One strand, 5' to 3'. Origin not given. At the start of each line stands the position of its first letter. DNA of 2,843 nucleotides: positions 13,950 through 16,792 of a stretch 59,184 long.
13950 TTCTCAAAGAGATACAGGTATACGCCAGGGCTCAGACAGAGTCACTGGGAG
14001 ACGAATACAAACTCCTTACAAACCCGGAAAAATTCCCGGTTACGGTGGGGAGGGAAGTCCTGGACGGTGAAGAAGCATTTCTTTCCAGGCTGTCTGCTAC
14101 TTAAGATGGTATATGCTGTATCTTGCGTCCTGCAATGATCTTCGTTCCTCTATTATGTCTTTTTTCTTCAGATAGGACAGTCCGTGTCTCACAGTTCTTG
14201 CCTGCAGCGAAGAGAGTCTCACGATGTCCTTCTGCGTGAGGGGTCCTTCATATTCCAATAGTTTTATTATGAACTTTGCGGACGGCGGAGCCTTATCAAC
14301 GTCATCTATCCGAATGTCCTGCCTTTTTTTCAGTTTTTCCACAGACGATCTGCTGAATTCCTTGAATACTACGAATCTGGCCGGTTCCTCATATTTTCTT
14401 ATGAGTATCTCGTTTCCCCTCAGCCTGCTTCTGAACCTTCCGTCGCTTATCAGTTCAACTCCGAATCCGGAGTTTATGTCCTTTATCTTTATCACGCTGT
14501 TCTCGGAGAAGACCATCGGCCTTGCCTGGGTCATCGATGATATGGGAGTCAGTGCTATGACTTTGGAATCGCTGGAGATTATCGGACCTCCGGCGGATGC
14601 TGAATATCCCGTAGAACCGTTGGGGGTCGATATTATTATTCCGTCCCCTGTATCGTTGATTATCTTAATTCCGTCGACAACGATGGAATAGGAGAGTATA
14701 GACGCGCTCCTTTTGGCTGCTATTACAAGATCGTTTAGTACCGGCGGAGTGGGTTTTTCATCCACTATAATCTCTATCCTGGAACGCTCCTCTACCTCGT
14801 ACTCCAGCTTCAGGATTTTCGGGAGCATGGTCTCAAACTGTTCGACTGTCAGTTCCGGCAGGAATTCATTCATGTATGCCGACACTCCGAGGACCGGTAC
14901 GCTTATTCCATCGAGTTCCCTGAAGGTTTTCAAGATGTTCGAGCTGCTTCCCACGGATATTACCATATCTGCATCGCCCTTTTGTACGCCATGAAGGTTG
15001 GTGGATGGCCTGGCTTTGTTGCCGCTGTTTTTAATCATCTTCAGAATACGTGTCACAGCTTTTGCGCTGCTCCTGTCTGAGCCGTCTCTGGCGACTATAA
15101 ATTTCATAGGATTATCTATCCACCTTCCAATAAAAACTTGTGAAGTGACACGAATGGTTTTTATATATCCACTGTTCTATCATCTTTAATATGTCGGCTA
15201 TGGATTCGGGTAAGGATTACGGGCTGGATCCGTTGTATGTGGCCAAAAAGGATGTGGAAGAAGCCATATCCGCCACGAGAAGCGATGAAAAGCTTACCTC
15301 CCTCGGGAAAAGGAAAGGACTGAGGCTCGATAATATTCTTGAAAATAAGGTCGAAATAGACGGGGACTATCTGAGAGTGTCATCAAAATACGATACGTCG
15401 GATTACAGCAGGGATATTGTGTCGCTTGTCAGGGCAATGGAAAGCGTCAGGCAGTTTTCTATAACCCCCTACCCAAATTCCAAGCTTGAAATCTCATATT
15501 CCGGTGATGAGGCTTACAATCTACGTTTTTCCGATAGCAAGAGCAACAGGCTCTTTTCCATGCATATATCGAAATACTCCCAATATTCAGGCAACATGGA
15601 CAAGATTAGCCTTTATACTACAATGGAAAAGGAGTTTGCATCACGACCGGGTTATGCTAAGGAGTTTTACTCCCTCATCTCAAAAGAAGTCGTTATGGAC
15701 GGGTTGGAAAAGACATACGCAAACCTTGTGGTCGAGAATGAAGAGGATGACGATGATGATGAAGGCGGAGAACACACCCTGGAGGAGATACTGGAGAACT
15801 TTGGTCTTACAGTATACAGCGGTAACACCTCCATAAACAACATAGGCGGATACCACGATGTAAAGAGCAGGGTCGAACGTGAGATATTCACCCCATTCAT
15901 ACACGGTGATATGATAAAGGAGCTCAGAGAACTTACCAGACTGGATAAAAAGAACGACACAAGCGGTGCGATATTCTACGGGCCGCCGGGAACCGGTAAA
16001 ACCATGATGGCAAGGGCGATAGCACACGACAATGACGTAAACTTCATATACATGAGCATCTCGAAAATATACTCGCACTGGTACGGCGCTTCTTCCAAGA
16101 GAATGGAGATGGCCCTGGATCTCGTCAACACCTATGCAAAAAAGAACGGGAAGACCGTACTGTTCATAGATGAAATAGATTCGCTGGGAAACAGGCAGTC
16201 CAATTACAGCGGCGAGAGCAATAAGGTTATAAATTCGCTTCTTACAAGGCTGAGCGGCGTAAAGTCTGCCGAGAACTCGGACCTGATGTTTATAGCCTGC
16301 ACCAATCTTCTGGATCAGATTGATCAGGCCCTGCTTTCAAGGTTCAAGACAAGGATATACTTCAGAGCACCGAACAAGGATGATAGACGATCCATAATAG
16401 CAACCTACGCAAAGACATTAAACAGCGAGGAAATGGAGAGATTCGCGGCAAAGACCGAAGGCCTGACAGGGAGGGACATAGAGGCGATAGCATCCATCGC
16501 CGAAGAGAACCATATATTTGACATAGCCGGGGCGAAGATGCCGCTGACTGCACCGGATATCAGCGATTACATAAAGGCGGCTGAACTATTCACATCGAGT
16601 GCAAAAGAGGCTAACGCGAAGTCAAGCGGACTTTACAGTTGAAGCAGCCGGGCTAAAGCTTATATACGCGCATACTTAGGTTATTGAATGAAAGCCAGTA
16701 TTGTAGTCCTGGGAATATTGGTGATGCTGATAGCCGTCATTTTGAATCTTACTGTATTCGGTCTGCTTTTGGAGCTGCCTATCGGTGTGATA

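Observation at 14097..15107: Catalytically degenerate NAD-kinase fold fused to a winged helix: candidate NAD(P)-sensing transcription factor of the salvage cluster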

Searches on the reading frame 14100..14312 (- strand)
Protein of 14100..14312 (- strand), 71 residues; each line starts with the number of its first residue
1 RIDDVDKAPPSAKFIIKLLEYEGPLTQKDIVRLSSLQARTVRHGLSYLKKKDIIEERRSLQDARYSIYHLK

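Call 34: find_related_loci(query=A2, collection=metagenome_contigs, flank=6000)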
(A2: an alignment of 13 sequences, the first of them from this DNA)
Query A2 (71 aa) in metagenome_contigs; peptide patterns used: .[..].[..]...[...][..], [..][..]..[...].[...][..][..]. (x = any residue, [..] = any of these).
325 stretches matched a pattern; 273 encode a relative of the query (tblastn E <= 1e-3); the best 80 are kept; 80 distinct loci.
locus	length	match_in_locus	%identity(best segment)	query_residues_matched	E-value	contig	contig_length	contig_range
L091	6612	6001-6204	74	4-71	6e-31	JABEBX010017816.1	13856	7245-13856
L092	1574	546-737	63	8-71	2e-22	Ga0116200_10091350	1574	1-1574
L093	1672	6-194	60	8-70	6e-22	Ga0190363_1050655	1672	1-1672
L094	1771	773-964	61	8-71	7e-21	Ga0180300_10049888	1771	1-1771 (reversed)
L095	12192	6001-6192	59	8-71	8e-21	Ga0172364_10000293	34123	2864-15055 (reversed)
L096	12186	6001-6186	61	8-69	6e-20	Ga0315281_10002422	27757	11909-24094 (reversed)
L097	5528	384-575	56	8-71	2e-19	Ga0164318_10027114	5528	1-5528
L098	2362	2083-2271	54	8-70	5e-19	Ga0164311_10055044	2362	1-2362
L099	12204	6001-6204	51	3-70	3e-19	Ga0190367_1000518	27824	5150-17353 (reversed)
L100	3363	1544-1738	48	7-71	6e-19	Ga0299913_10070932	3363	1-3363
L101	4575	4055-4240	55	9-70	6e-19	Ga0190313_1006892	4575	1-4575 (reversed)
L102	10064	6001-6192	55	8-71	9e-19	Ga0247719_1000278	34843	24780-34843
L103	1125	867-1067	46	5-71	1e-18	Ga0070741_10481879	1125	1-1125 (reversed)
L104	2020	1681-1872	50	7-70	1e-18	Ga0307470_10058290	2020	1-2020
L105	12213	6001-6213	49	1-70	2e-18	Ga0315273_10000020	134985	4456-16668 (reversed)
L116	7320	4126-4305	55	9-68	4e-17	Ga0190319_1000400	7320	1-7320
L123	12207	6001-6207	55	3-70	6e-15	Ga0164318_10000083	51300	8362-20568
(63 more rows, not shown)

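Call 42: search_solved_structures(query=A2, max_evalue=10, show_alignments=3)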
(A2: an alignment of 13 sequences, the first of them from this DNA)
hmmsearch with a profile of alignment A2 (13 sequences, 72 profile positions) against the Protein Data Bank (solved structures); distinct sequences matched with E-value up to 10: 43.
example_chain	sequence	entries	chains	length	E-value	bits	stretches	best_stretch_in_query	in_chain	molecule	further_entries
3tgn_A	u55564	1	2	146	0.00014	24.9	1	15-71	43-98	Adc operon repressor AdcR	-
7fby_A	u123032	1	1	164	0.0002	24.5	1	15-60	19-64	Transcriptional regulatory protein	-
9w4v_A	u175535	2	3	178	0.00023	24.3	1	15-60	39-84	Uncharacterized HTH-type transcriptional regulator PH0140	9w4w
1sfx_A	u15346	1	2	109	0.00027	24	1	10-57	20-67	Conserved hypothetical protein AF2008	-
4em0_B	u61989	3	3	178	0.0015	21.6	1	24-70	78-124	Uncharacterized HTH-type transcriptional regulator SAR2349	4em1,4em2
3g3z_A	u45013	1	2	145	0.002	21.2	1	18-70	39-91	Transcriptional regulator, MarR family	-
6xjf_A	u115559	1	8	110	0.0037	20.4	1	15-62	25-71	Transcription factor E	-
2d1h_A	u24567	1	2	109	0.0038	20.3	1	15-59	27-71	109aa long hypothetical transcriptional regulator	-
1q1h_A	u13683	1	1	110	0.0073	19.4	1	15-69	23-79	Transcription Factor E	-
7ueb_E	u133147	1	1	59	0.011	18.9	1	15-55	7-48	PscE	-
2cyy_A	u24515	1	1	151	0.02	18.1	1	13-62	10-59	Putative HTH-type transcriptional regulator PH1519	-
1ri7_A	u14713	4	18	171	0.025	17.7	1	13-62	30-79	Putative transcriptional regulator | Putative HTH-type transcriptional regulator PH1519 | Uncharacterized HTH-type transcriptional regulator PH1519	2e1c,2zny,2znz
1hsj_A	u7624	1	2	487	0.028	17.5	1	24-70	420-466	FUSION PROTEIN CONSISTING OF STAPHYLOCOCCUS ACCESSORY REGULATOR PROTEIN R AND MALTOSE BIND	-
6pln_A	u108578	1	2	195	0.03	17.4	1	15-57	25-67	Transcription factor E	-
5jlu_A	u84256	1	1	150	0.04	17.1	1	16-70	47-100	Adhesin competence repressor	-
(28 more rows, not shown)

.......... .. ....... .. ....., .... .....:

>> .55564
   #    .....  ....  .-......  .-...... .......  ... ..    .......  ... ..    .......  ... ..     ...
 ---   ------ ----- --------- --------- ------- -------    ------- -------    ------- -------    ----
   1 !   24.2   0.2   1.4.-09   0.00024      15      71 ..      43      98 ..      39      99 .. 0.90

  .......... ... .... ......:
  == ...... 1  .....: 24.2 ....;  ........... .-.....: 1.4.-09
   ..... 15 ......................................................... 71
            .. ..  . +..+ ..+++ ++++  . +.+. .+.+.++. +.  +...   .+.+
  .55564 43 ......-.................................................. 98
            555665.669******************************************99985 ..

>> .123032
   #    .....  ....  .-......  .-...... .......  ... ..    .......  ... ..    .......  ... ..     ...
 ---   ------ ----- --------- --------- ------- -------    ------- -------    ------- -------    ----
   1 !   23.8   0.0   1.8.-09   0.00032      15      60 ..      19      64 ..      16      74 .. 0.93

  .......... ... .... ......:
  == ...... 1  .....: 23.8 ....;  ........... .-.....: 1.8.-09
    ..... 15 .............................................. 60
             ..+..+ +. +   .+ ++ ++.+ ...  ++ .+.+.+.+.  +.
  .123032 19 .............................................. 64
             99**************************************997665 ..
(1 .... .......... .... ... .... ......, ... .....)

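Call 43: search_protein_families(library=pfam, alignment_id=A2, max_evalue=0.1)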
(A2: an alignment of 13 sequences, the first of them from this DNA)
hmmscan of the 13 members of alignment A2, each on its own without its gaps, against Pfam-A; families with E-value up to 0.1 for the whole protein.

A. member 1, seq(71 aa): 9 families
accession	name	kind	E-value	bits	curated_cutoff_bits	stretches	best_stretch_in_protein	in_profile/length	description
PF12802.13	MarR_2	-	0.0014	19.2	27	1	18-64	13-60/61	MarR family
PF01047.28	MarR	-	0.0024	18.2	24.6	1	15-64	8-57/59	MarR family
PF08221.17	HTH_9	-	0.0037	17.8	23.4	1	15-50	18-53/62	RNA polymerase III subunit RPC82 helix-turn-helix domain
PF13545.12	HTH_Crp_2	-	0.013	15.9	27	1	23-58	21-56/70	Crp-like helix-turn-helix domain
PF01978.25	TrmB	-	0.025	14.9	25.6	1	16-65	15-62/68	Sugar-specific transcriptional regulator TrmB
PF22381.2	Staph_reg_Sar_Rot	-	0.029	14.9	27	1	26-70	32-74/85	Transcriptional regulator SarA/Rot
PF08220.18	HTH_DeoR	-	0.079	13.2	21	1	15-55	5-45/57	DeoR-like helix-turn-helix domain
PF02002.24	TFIIE_alpha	-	0.086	13.2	22.9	1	12-62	15-65/105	TFIIE alpha subunit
PF24034.1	DUF7343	-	0.09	13.1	27.6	0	15-58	8-52/62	Domain of unknown function (DUF7343)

B. families by the number of members that match (of 13 scanned): 36 families (the first 25 are shown)
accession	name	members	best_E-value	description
PF01047.28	MarR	11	2.8e-07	MarR family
PF01978.25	TrmB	10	8.1e-06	Sugar-specific transcriptional regulator TrmB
PF12802.13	MarR_2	10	9.2e-06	MarR family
PF13412.12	HTH_24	10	6.8e-05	Winged helix-turn-helix DNA-binding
PF08221.17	HTH_9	9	0.00018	RNA polymerase III subunit RPC82 helix-turn-helix domain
PF22536.2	POLR3C_WHD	8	9.7e-06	POLR3C, C-terminal winged-helix domain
PF02002.24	TFIIE_alpha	7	0.0042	TFIIE alpha subunit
PF09339.16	HTH_IclR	5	0.00017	IclR helix-turn-helix domain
PF08279.18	HTH_11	5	0.00033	HTH domain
PF13545.12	HTH_Crp_2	5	0.0018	Crp-like helix-turn-helix domain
PF08220.18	HTH_DeoR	5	0.015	DeoR-like helix-turn-helix domain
PF13730.12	HTH_36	4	0.0076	Helix-turn-helix domain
PF00392.27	GntR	3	0.0028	Bacterial regulatory proteins, gntR family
PF22381.2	Staph_reg_Sar_Rot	3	0.012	Transcriptional regulator SarA/Rot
PF14947.12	HTH_45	2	0.0022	Winged helix-turn-helix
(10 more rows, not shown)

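Call 51: search_protein_families(library=pfam, proteins=[L097:1883-3364:-, L116:4429-5742:+, L123:2989-4266:-], max_evalue=0.001)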
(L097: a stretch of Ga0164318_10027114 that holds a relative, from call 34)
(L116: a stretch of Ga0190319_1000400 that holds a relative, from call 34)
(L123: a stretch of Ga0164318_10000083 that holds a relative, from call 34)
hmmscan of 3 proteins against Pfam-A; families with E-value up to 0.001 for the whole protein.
L097:1883-3364:- (493 aa): 4 families
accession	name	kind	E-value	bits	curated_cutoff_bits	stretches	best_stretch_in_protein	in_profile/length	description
PF00890.30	FAD_binding_2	-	2.2e-90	304.3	20.4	1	4-369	1-414/414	FAD binding domain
PF02910.25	Succ_DH_flav_C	-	4.3e-13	49.8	20.8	1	444-489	54-100/130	Fumarate reductase flavoprotein C-term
PF07992.20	Pyr_redox_2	-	6.1e-06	26.3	26.1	0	4-79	2-58/291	Pyridine nucleotide-disulphide oxidoreductase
PF01266.30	DAO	-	0.00049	20.2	27.9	1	4-52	1-52/353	FAD dependent oxidoreductase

L116:4429-5742:+ (437 aa): 4 families
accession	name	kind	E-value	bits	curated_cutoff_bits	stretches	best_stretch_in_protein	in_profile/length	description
PF17767.7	NAPRTase_N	-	5.6e-24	85.3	32.6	1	15-139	3-124/125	Nicotinate phosphoribosyltransferase (NAPRTase) N-terminal domain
PF17956.6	NAPRTase_C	-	6.5e-10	39.9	23.3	1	379-414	53-88/111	Nicotinate phosphoribosyltransferase C-terminal domain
PF01729.25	QRPTase_C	-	4.1e-08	33.6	23.1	1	145-311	1-155/169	Quinolinate phosphoribosyl transferase, C-terminal domain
PF02749.22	QRPTase_N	-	5.9e-06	26.8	27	0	104-141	43-80/82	Quinolinate phosphoribosyl transferase, N-terminal domain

L123:2989-4266:- (425 aa): 3 families
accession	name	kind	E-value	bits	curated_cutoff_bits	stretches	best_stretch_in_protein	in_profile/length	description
PF02749.22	QRPTase_N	-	1e-14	54.9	27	1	39-137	1-79/82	Quinolinate phosphoribosyl transferase, N-terminal domain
PF01729.25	QRPTase_C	-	1.4e-13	51.3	23.1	1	143-338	2-169/169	Quinolinate phosphoribosyl transferase, C-terminal domain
PF00834.25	Ribul_P_3_epim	-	0.00014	21.8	21.1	1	282-327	153-197/198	Ribulose-phosphate 3 epimerase family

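Call 85: search_protein_representatives(alignment_id=A2)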
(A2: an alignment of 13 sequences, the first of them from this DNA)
Query: 13 sequences, 72 profile positions. Proteins with E-value up to 0.001 (for the whole library): 1693; up to 1e-10: 456; up to 1e-30: 1. The best 150 are listed.
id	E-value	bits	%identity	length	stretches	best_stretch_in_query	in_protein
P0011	9.7e-32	124.8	-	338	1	3-72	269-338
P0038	1.5e-30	121.0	-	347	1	5-70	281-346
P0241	3.6e-30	119.8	-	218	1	4-70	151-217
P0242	1.0e-29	118.4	-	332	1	5-72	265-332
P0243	1.7e-29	117.6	-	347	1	4-71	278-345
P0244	1.0e-26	108.7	-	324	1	4-71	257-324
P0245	2.1e-26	107.7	-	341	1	4-71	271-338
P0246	4.6e-26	106.6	-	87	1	5-70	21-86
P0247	5.8e-26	106.3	-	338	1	3-71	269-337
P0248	9.1e-26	105.7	-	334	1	4-70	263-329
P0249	3.3e-25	103.9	-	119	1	4-70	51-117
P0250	4.4e-25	103.5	-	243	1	4-69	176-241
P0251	3.6e-24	100.5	-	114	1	4-70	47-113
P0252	4.6e-24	100.2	-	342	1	5-71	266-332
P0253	8.1e-24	99.4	-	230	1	3-71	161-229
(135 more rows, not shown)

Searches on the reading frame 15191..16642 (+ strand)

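Call 3: search_protein_families(library=pfam, proteins=[window:15191-16642:+], max_evalue=0.1)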
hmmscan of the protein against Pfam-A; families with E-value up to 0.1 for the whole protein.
window:15191-16642:+ (483 aa): 27 families (the best 25 are shown)
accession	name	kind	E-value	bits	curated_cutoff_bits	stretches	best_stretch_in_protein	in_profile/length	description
PF00004.35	AAA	-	3.8e-34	118.4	21.2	1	261-392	2-130/131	ATPase family associated with various cellular activities (AAA)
PF13401.12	AAA_22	-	6.1e-07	30.3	27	1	261-372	9-125/130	AAA domain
PF05496.18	RuvB_N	-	4.3e-06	27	27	1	258-333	34-97/159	Holliday junction DNA helicase RuvB P-loop domain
PF07728.20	AAA_5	-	1.3e-05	25.7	22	1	261-385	3-139/139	AAA domain (dynein-related subfamily)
PF13173.12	AAA_14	-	2.2e-05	24.9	27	1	261-332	6-74/129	AAA domain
PF20720.3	nSTAND3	-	0.00021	21.5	27.2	1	259-405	19-151/155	Novel STAND NTPase 3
PF13191.12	AAA_16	-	0.00049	21.1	32.6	1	243-282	10-49/167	AAA ATPase domain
PF01637.24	ATPase_2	-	0.00051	20.3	33.2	0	243-281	6-44/225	ATPase domain predominantly from Archaea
PF13479.12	AAA_24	-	0.00057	20.2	27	1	262-347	7-91/195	AAA domain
PF06068.19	TIP49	-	0.0021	17.8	23.8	1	259-296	52-91/347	TIP49 P-loop domain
PF17862.7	AAA_lid_3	-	0.0035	17.3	27.2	1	414-435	3-24/45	AAA+ lid domain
PF01695.23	IstB_IS21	-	0.0044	17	24.1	1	243-280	78-115/238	IstB-like ATP binding protein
PF00910.28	RNA_helicase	-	0.0054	17.6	21.5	1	261-303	2-50/105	RNA helicase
PF01057.23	Parvo_NS1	-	0.0059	16.1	20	1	261-279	117-135/271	Parvovirus non-structural protein NS1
PF07724.20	AAA_2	-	0.01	16.4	27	1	260-351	6-96/166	AAA domain (Cdc48 subfamily)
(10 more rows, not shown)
